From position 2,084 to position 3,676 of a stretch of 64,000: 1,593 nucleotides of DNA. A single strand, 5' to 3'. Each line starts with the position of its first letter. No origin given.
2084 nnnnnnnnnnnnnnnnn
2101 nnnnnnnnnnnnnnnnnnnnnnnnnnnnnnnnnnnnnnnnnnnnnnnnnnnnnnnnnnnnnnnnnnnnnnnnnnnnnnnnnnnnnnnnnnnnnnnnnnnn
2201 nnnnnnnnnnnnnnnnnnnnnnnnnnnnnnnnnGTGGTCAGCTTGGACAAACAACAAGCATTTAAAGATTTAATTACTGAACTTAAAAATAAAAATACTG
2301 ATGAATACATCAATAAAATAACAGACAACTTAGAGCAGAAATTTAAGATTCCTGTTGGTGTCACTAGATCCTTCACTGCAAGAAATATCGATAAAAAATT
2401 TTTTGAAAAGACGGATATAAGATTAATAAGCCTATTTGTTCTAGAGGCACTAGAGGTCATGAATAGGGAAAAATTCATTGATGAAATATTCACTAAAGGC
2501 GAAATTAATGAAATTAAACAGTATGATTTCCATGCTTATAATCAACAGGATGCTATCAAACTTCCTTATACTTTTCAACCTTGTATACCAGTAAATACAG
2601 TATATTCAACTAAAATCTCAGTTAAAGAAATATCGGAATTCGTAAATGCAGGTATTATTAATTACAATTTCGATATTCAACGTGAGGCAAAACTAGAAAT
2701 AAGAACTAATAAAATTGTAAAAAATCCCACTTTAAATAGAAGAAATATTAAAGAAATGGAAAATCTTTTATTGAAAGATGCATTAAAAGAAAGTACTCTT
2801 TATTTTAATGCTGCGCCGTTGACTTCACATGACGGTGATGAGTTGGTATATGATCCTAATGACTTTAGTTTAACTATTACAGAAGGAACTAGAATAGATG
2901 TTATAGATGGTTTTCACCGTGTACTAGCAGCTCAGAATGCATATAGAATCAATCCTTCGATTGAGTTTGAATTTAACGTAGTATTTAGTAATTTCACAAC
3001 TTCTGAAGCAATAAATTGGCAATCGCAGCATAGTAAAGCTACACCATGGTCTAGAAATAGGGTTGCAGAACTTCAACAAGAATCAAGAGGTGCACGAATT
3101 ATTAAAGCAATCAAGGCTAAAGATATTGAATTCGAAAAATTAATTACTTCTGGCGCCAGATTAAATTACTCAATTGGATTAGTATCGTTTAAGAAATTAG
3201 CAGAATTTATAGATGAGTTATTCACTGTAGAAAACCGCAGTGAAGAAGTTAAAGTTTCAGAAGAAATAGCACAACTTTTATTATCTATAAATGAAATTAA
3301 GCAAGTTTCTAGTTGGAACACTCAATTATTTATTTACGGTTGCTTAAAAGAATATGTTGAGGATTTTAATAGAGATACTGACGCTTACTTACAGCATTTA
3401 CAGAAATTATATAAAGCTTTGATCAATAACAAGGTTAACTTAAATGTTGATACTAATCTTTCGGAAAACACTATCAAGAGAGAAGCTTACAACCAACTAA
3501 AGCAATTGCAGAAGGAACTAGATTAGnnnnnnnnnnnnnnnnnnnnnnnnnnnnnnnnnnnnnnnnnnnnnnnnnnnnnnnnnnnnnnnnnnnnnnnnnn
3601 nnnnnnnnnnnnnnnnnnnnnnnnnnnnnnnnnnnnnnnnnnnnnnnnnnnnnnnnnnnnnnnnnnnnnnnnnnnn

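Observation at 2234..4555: Two-gene module next to the phage recombinase: a DGQHR-like (DndB/ParB-fold) protein plus a catalytically degenerate integrase-like protein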

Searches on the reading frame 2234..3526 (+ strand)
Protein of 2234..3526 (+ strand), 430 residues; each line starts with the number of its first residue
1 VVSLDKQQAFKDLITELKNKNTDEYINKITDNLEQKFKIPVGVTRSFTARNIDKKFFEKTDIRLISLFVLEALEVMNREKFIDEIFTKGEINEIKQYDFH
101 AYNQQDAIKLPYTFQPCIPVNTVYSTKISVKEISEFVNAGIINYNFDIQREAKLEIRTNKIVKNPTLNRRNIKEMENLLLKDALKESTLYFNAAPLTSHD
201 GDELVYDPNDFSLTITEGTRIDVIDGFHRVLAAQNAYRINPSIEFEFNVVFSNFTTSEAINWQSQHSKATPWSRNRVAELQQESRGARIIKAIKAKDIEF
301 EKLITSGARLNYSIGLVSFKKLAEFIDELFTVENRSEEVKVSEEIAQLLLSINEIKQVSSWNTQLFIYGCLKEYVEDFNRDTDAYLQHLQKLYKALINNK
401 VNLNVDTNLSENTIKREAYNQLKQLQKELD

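Call 3: search_protein_families(library=pfam, proteins=[window:2234-3526:+], max_evalue=1)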
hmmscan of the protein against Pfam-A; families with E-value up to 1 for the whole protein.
window:2234-3526:+ (430 aa): 4 families
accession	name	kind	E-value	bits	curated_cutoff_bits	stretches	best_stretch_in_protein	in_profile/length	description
PF18923.6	DUF5673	-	0.012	16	26.7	1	142-181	23-63/66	Domain of unknown function (DUF5673)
PF23731.1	ARM_ECM29_C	-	0.023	15.4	27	1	320-416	90-192/241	ECM29, C-terminal ARM-like repeats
PF21928.1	XLF_CC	-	0.13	12.6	27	0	4-34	18-46/53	XLF protein coiled-coil region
PF09560.15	Spore_YunB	-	0.93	10.1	25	0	113-157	17-61/91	Sporulation protein YunB (Spo_YunB)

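Call 4: search_protein_families(library=phrogs, proteins=[window:2234-3526:+], max_evalue=0.1)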
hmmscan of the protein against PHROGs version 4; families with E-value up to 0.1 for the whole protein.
window:2234-3526:+ (430 aa): 2 families
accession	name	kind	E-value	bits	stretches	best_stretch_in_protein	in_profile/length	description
phrog_5732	-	unknown function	1.9e-102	344.4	1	16-428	14-429/441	-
phrog_1033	-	DNA, RNA and nucleotide metabolism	0.032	15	0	147-237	27-101/334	ParB-like partition protein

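Call 6: search_solved_structures(query=window:2234-3526:+, max_evalue=1, show_alignments=2)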
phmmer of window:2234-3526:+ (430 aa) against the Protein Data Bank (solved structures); distinct sequences matched with E-value up to 1: 0.

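Call 7: search_protein_families(library=ncbifam, proteins=[window:2234-3526:+], max_evalue=1)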
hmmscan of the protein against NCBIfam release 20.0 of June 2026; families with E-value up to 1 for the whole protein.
window:2234-3526:+ (430 aa): 1 family
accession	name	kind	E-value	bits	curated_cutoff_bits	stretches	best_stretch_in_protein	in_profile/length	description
TIGR03187.1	DGQHR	domain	0.005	16.6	58.85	1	212-350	89-234/276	DGQHR domain-containing protein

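Call 8: search_protein_families(library=padloc, proteins=[window:2234-3526:+], max_evalue=1)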
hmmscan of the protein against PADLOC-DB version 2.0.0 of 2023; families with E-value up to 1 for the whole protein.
window:2234-3526:+ (430 aa): 1 family
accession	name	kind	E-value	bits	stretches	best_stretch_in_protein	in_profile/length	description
PDLC04322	PDC-M02B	-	0.011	12.6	1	211-285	223-295/412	-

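Call 14: search_dna_similar(query=window:2234-3526:+, collection=phages, mode=protein, max_rows=40, rows=spread, max_evalue=0.001)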
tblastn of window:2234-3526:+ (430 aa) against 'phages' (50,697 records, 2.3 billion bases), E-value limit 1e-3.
Records with a match: 35; places in all: 35; records where one place covers at least 80% of the query: 8.
Best place of each record, by identity: <60% 35.
By first word of the organism name: Bacillus 24; Staphylococcus 4; Mammaliicoccus 4; Geobacillus 2; Psychrobacillus 1.
By host as written in the record: Bacillus subtilis BEST7003 9; Bacillus subtilis 5; Bacillus subtilis subsp. subtilis str. 168 5; - 3; Bacillus subtilis Delta6 3; Staphylococcus epidermidis 36-1 2; Staphylococcus epidermidis HD21-2 1; Staphylococcus haemolyticus 1; and 6 more.
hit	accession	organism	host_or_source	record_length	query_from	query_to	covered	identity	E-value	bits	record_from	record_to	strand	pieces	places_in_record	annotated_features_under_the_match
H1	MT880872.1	Staphylococcus phage PhiSepi-HH3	Staphylococcus epidermidis HD21-2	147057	4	428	99%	52.1%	2e-140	449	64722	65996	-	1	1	hypothetical protein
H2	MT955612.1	Staphylococcus phage SPbeta-like 2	Staphylococcus haemolyticus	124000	4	428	99%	52.1%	2e-140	448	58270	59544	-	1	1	DNA sulfur modification protein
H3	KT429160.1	Staphylococcus phage SPbeta-like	Staphylococcus epidermidis 36-1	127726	4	428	99%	52.1%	2e-140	448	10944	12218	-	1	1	hypothetical protein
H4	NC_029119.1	Staphylococcus phage SPbeta-like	Staphylococcus epidermidis 36-1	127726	4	428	99%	52.1%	2e-140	448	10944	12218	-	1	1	hypothetical protein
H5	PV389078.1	Mammaliicoccus phage phi36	Mammaliicoccus sciuri Dog036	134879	4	412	95%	48.4%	9e-126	407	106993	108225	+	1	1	hypothetical protein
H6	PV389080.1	Mammaliicoccus phage phi127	Mammaliicoccus sciuri Dog127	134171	4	378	87%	52.5%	5e-129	416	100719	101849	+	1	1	hypothetical protein (x2)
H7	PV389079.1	Mammaliicoccus phage phi116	Mammaliicoccus sciuri Dog116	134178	4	378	87%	52.5%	5e-129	416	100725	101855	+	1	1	hypothetical protein (x2)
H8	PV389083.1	Mammaliicoccus phage phi6255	Mammaliicoccus sciuri IVB6255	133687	4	357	82%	55.5%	1e-130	421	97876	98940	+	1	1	hypothetical protein (x2)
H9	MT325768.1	Psychrobacillus phage Perkons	Psychrobacillus psychrodurans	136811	83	335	59%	35.0%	8e-33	137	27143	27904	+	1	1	putative DNA-sulfur modification-associated protein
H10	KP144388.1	Geobacillus virus E3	failed fermentation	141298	86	369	66%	30.6%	2e-30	130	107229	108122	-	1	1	putative DNA sulfur modification protein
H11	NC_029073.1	Geobacillus virus E3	failed fermentation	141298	86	369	66%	30.6%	2e-30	130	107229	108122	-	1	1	putative DNA sulfur modification protein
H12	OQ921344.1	Bacillus phage SPbetaL4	Bacillus subtilis BEST7003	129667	1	282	66%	29.4%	1e-17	91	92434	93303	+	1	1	hypothetical protein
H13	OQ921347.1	Bacillus phage SPbetaL7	Bacillus subtilis BEST7003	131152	1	282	66%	29.4%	1e-17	91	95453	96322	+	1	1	hypothetical protein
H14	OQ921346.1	Bacillus phage SPbetaL6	Bacillus subtilis BEST7003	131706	1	282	66%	29.4%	1e-17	91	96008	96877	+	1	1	hypothetical protein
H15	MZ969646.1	Bacillus phage BUCT082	Bacillus subtilis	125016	105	343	56%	31.1%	5e-26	117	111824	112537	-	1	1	hypothetical protein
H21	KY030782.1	Bacillus phage phi3T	Bacillus subtilis str. 168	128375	105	343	56%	31.1%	5e-26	117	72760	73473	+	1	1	hypothetical protein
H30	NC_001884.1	Bacillus phage SPBc2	Bacillus subtilis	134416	105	282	41%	32.4%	2e-17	91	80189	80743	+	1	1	yopQ: hypothetical protein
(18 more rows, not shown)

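Call 15: get_annotated_region(hit=H30, flank=6000)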
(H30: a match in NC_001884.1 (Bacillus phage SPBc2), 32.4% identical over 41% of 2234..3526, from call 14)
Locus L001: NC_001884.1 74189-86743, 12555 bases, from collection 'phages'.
description: Bacillus phage SPBc2, complete genome.
organism: Bacillus phage SPBc2 (NCBI taxid 2932878)
taxonomy: Viruses; Duplodnaviria; Heunggongvirae; Uroviricota; Caudoviricetes; Spbetavirus; Spbetavirus SPbeta
host: Bacillus subtilis; source: -; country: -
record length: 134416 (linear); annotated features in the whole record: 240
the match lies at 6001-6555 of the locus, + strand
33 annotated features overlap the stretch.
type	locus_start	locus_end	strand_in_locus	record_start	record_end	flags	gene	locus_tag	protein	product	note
CDS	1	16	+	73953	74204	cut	yopE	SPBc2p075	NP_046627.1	hypothetical protein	-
CDS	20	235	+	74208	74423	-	yopF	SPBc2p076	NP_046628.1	hypothetical protein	-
CDS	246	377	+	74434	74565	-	yopG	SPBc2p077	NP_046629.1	hypothetical protein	-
CDS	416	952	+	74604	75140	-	yopH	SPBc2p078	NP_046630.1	superinfection exclusion B family protein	-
CDS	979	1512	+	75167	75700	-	yopI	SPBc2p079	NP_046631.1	hypothetical protein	-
CDS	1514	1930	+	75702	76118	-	yopJ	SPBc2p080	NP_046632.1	hypothetical protein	-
stem_loop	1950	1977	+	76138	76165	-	-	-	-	-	-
CDS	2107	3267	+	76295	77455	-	yopK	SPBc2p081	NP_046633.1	transcriptional regulator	-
CDS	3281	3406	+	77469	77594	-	yopL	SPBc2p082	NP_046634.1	lysogeny pheromone peptide AimP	-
stem_loop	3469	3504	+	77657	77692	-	-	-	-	-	-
misc_feature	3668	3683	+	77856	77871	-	-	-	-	-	palindrome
CDS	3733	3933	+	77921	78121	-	yopM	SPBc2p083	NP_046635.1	hypothetical protein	-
CDS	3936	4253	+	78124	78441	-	yopN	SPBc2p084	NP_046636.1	hypothetical protein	-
CDS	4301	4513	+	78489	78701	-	yopO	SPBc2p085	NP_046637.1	helix-turn-helix transcriptional regulator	-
CDS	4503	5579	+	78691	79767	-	yopP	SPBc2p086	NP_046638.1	site-specific integrase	-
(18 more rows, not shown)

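Call 16: get_annotated_region(hit=H4, flank=6000)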
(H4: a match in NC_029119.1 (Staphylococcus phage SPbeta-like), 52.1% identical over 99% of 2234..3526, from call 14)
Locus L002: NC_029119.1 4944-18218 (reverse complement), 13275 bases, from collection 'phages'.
description: Staphylococcus phage SPbeta-like, complete genome.
organism: Staphylococcus phage SPbeta-like (NCBI taxid 1732063)
taxonomy: Viruses; Duplodnaviria; Heunggongvirae; Uroviricota; Caudoviricetes
host: Staphylococcus epidermidis 36-1; source: -; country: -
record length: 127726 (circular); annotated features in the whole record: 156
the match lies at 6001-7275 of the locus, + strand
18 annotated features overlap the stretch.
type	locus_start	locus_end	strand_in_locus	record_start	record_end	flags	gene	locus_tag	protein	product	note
CDS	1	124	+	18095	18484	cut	-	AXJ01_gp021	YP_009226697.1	hypothetical protein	-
CDS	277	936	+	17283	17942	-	-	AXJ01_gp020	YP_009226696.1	anti-restriction protein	ArdA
CDS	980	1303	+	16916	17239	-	-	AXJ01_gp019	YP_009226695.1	hypothetical protein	-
CDS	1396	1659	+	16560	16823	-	-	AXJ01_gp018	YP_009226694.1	hypothetical protein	-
CDS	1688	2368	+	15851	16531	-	-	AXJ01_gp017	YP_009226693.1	DNA polymerase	-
CDS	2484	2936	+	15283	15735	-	-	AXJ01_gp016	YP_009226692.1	hypothetical protein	-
CDS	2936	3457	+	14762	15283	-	-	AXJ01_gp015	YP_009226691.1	hypothetical protein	-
CDS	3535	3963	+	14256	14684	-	-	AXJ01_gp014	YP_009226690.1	hypothetical protein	-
CDS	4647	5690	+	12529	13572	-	-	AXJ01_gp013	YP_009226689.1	site-specific integrase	-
CDS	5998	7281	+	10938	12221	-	-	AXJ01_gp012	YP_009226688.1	hypothetical protein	-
CDS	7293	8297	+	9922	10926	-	-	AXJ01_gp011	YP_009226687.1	integrase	-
CDS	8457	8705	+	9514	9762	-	-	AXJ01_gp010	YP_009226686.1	hypothetical protein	-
CDS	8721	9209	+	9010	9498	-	-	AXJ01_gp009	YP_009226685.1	hypothetical protein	-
CDS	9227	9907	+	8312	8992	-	-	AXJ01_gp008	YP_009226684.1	hypothetical protein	-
CDS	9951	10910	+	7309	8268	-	-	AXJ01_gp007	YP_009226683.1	hypothetical protein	-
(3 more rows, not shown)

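Call 17: get_annotated_region(hit=H21, flank=6000)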
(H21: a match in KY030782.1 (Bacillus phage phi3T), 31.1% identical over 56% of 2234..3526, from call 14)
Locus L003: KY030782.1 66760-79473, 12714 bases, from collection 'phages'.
description: Bacillus phage phi3T, complete genome.
organism: Bacillus phage phi3T (NCBI taxid 10736)
taxonomy: Viruses; Duplodnaviria; Heunggongvirae; Uroviricota; Caudoviricetes; Spbetavirus
host: Bacillus subtilis str. 168; source: -; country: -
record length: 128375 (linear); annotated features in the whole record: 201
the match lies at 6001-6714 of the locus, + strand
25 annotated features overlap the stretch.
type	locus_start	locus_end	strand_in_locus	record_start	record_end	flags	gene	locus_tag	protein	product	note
CDS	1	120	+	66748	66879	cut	-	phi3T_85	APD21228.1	hypothetical protein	phi3T_85; similar to SPbeta: NP_046629.1_77|yopG|hypothetical_protein, eval 5E-26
CDS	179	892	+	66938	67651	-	-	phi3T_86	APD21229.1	hypothetical protein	phi3T_86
CDS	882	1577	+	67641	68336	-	-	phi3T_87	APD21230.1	hypothetical protein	phi3T_87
CDS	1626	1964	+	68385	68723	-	-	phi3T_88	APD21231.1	hypothetical protein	phi3T_88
CDS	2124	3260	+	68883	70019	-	-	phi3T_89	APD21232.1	arbitrium communication peptide receptor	phi3T_89; similar to SPbeta: NP_046633.1_81|yopK|hypothetical_protein; AimR, arbitrium communication peptide receptor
CDS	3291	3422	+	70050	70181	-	-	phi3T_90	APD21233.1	arbitrium peptide precursor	phi3T_90; AimP, arbitrium peptide precursor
CDS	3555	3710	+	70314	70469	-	-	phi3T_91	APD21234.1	arbitrium putative lysogeny regulator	phi3T_91; similar to SPbeta: NP_046711.1_159|yosL|hypothetical_protein; AimX, arbitrium putative lysogeny regulator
CDS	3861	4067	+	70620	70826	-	-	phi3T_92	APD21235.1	hypothetical protein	phi3T_92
CDS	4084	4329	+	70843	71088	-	-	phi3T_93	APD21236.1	hypothetical protein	phi3T_93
CDS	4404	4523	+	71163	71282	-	-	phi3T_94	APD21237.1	hypothetical protein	phi3T_94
CDS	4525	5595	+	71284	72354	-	-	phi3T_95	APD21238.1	integrase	phi3T_95; similar to SPbeta: NP_046638.1_86|yopP|hypothetical_protein; COG0582, XerC, Integrase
CDS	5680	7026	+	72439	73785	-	-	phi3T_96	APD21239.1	hypothetical protein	phi3T_96; similar to SPbeta: NP_046639.1_87|yopQ|hypothetical_protein, eval 1E-82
CDS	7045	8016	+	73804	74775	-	-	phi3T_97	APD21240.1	hypothetical protein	phi3T_97; similar to SPbeta: NP_046640.1_88|yopR|hypothetical_protein, eval 2E-33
CDS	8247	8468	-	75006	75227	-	-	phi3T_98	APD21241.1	hypothetical protein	phi3T_98; similar to SPbeta: NP_046641.1_89|yopS|hypothetical_protein, eval 2E-28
CDS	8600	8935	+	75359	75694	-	-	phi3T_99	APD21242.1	hypothetical protein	phi3T_99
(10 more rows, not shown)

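Call 34: find_homologous_proteins(query=window:2234-3526:+, max_evalue=0.001)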
Query window:2234-3526:+ (430 aa): 29 proteins with E <= 0.001 among 8000 candidates.
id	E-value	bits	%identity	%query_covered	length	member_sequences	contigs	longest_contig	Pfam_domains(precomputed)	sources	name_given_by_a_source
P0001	9.7e-275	928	100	100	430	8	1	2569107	-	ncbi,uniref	ncbi:hypothetical protein [Staphylococcus hyicus]|uniref:hypothetical protein n=1 Tax=Staphylococcus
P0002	1.7e-207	707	74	99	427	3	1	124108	-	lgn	-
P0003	6.7e-154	531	58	99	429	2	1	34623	-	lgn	-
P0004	1.4e-144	500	56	99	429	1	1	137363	-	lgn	-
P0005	2.2e-144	499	56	99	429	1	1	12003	-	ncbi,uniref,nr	ncbi:hypothetical protein BUZ94_13415 [Mammaliicoccus sciuri]|uniref:hypothetical protein n=1 Tax=Ma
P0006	2.9e-143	496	55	98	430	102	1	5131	-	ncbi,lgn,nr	ncbi:hypothetical protein I0617_002522 [Staphylococcus pseudintermedius]|nr:hypothetical protein [St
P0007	2.3e-142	493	55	99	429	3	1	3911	-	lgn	-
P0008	1.2e-141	490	54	99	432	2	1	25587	-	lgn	-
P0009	1.5e-140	487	55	98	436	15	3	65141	-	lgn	-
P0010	3.1e-140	486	54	99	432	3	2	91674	-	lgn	-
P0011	2.2e-138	480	52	99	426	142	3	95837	PF14072.12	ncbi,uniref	ncbi:hypothetical protein [Staphylococcus capitis]|uniref:hypothetical protein n=1 Tax=Staphylococcu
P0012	3.5e-136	472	54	95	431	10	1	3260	-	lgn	-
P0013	2.8e-135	469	50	99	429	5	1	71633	-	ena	-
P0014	2.7e-134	466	51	99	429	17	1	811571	-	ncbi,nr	ncbi:hypothetical protein AST12_08360 [Staphylococcus succinus]|nr:hypothetical protein AST12_08360 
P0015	3.3e-134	466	53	95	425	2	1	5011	-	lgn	-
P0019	1.3e-130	454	55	82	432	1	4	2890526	PF14072.12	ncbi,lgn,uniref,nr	ncbi:ParB N-terminal domain-containing protein [Mammaliicoccus sciuri]|uniref:hypothetical protein n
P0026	2.1e-114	401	51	88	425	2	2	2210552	-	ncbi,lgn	ncbi:hypothetical protein NSS69_08295 [Macrococcus sp. FSL W8-0367]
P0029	2.2e-44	170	34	73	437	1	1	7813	PF14072.12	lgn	-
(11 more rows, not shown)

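Call 36: search_protein_families(library=pfam, alignment_id=A1, max_evalue=0.01)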
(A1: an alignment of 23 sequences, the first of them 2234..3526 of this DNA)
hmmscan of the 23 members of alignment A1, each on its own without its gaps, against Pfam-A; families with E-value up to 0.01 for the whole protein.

A. member 1, window:2234-3526:+ (430 aa): 0 families

B. families by the number of members that match (of 23 scanned): 2 families
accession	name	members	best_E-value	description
PF14072.11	DndB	12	7.1e-16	DNA-sulfur modification-associated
PF01886.21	DUF61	1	0.00073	Protein of unknown function DUF61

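Call 37: search_solved_structures(query=A1, max_evalue=10, show_alignments=2)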
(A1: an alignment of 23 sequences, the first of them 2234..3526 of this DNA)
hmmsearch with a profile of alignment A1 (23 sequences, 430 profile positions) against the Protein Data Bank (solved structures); distinct sequences matched with E-value up to 10: 1.
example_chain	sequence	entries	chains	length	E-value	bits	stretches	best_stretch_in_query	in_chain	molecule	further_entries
3gwh_A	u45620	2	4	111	0.12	14.4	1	318-384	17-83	Transcriptional antiterminator (BglG family)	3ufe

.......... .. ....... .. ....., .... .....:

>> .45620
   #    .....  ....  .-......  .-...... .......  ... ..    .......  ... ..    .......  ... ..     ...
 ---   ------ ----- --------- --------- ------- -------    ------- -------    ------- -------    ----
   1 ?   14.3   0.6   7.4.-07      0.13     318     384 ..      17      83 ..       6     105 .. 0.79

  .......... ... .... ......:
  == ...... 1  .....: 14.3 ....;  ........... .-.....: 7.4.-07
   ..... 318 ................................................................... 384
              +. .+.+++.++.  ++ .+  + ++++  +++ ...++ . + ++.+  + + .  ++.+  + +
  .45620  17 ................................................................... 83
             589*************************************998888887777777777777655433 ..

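Call 41: find_encoding_contigs(protein=window:2234-3526:+, flank=10000, max_places=3)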
Protein window:2234-3526:+ (430 aa): 8 contigs read that carry it; 3 places shown.
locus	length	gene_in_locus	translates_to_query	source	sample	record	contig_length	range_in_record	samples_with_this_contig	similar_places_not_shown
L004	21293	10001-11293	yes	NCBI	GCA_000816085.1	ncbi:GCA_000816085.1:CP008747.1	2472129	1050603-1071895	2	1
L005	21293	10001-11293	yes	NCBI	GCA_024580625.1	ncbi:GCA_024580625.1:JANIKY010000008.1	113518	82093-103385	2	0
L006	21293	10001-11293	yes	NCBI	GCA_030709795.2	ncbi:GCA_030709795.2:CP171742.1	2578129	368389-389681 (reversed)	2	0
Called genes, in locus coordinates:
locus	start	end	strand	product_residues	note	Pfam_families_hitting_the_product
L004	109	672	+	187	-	PF13462:Thioredoxin_4, PF01323:DSBA (faint)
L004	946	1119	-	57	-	-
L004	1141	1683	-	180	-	-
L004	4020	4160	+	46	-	-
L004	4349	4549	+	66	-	-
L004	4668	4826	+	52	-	-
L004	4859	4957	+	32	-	-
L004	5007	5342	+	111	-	-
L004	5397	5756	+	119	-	-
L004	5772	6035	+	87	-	-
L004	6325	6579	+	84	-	-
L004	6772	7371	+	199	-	PF07275:ArdA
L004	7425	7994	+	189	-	-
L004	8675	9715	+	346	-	PF00589:Phage_integrase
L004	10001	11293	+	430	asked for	-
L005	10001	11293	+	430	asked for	-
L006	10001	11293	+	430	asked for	-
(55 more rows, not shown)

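Call 51: predict_structure(alignment_id=A2)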
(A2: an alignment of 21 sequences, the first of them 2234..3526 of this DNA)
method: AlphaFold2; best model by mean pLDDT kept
length: 430 residues; sequences in the alignment: 21
mean_pLDDT: 82.3   pTM: 0.52
mean pLDDT of the five models: 82.3, 82.1, 80.3, 79.6, 79.0
residues with pLDDT >= 90: 136; 70-90: 236; 50-70: 30; < 50: 28
segments of 3 or more residues with pLDDT < 50: 1-3, 147-165, 269-272
pLDDT, mean of each block of 10 residues (from residue 1): 69 90 89 89 87 84 89 92 84 76 76 91 91 88 61 37 56 84 82 87 92 92 86 89 89 83 63 51 77 87 76 79 92 83 94 87 89 94 93 85 83 89 82
secondary structure, 60 per line:
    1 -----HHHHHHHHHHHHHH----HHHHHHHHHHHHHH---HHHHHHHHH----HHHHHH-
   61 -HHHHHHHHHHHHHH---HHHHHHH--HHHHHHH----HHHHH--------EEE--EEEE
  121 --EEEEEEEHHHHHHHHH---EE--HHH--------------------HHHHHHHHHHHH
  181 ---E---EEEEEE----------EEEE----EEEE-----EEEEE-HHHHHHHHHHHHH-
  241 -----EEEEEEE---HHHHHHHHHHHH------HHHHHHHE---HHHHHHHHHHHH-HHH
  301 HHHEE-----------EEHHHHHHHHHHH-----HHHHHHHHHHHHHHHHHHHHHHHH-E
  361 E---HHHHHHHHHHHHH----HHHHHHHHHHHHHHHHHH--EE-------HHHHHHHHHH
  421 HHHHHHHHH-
elements in order: H6-19 H24-37 H41-49 H54-59 H62-75 H79-85 H88-94 H99-103 E112-114 E117-120 E123-129 H130-138 H169-180 E188-193 E204-207 E212-215 E221-225 H227-239 E246-252 H256-267 H274-280 H285-296 H298-303 H319-329 H335-358 H365-377 H382-399 H411-429
